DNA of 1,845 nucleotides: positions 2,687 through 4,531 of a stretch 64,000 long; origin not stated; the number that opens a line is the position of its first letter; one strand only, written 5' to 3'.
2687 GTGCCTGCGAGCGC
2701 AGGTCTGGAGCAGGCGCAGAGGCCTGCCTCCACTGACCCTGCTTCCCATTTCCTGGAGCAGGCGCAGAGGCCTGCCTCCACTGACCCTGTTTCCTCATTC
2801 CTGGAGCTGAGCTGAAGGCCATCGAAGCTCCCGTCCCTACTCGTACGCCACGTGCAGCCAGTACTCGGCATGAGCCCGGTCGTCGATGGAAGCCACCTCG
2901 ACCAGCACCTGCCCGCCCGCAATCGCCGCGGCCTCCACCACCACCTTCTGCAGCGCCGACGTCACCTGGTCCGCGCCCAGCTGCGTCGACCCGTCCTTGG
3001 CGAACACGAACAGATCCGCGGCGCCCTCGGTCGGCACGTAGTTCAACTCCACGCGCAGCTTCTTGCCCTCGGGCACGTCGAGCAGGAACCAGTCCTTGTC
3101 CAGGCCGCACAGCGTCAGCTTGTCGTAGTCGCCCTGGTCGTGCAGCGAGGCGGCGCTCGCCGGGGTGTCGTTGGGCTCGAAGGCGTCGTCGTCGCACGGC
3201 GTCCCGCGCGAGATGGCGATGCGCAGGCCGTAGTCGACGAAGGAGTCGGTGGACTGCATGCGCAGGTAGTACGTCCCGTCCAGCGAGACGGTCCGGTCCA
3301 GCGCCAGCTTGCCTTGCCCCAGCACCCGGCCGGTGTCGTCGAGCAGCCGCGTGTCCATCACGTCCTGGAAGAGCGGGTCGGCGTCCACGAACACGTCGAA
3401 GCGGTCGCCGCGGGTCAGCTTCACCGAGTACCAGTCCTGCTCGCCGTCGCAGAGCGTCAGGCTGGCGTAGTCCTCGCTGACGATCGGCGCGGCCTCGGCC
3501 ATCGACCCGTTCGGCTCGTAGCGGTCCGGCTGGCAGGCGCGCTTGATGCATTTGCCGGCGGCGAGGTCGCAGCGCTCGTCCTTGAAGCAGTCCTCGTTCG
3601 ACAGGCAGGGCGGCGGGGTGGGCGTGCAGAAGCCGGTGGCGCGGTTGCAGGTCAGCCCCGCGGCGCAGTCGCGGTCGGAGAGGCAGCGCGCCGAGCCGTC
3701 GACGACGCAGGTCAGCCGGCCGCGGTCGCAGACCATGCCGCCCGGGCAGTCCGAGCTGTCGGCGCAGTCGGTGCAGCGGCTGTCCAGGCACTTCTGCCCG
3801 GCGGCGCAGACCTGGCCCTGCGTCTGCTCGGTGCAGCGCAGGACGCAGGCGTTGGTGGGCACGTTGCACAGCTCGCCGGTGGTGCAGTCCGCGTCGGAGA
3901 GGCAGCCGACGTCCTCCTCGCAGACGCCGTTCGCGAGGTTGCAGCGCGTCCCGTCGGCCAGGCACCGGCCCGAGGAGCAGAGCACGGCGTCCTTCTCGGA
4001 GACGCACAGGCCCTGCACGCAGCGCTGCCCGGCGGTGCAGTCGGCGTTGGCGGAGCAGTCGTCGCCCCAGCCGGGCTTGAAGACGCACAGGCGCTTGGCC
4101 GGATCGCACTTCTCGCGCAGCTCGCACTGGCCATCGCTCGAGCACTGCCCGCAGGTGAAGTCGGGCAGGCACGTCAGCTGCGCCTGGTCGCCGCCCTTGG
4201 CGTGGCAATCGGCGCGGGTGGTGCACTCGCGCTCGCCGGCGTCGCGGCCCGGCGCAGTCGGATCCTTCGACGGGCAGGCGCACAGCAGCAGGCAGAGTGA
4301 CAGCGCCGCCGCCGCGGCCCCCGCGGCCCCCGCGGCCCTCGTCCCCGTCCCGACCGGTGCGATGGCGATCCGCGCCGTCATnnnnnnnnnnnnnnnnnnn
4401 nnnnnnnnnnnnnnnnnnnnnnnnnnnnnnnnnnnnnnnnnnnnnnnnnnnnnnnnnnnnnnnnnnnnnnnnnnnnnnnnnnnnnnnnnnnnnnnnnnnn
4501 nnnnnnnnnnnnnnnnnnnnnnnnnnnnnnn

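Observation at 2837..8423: Tightly coupled minus-strand operon of secreted proteins: VWA lipoprotein, Ig-like/PKD lipoprotein and Cys-rich/PPC lipoprotein linked by ATGA/TGATG overlaps, flanked by an AKP-rich secreted protein and an IPT/TIG giant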

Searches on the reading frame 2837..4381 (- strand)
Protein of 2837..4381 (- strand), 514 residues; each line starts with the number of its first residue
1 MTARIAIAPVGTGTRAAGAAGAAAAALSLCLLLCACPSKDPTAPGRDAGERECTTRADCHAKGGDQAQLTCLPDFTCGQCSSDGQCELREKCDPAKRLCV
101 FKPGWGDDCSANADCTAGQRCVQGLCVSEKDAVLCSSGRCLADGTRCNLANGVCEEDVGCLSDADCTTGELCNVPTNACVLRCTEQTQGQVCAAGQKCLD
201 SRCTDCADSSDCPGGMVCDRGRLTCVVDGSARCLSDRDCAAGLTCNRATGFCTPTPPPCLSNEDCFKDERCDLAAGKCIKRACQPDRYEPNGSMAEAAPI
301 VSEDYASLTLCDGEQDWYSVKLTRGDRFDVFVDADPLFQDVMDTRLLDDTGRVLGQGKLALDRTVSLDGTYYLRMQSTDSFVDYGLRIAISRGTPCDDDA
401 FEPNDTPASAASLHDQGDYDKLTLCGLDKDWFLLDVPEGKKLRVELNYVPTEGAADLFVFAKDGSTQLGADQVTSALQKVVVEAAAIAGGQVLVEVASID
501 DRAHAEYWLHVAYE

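Call 7: search_protein_families(library=pfam, proteins=[window:2837-4381:-], max_evalue=0.01)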
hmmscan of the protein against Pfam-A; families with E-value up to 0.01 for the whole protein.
window:2837-4381:- (514 aa): 1 family
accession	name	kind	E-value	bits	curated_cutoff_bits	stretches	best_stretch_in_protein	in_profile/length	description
PF04151.21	PPC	-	0.0014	19.9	25.9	0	428-469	1-40/70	Bacterial pre-peptidase C-terminal domain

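Call 8: search_protein_families(library=ncbifam, proteins=[window:2837-4381:-], max_evalue=0.01)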
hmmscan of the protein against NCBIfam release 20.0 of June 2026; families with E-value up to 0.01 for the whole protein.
window:2837-4381:- (514 aa): 2 families
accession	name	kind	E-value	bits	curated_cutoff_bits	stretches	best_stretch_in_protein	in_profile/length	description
TIGR04201.1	Myxo_Cys_RPT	repeat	2.4e-06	27.4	25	1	158-173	3-18/22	Cys-rich repeat-containing protein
NF033759.1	exchanger_TraA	exception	1.5e-05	23.8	750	2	145-285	316-450/666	outer membrane exchange protein TraA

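Call 53: search_solved_structures(query=window:2837-4381:-, max_evalue=0.1)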
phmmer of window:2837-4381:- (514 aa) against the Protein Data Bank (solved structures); distinct sequences matched with E-value up to 0.1: 0.

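Call 73: search_protein_families(library=padloc, proteins=[window:2837-4381:-], max_evalue=0.001)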
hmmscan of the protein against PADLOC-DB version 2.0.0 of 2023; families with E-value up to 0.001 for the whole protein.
window:2837-4381:- (514 aa): 0 families
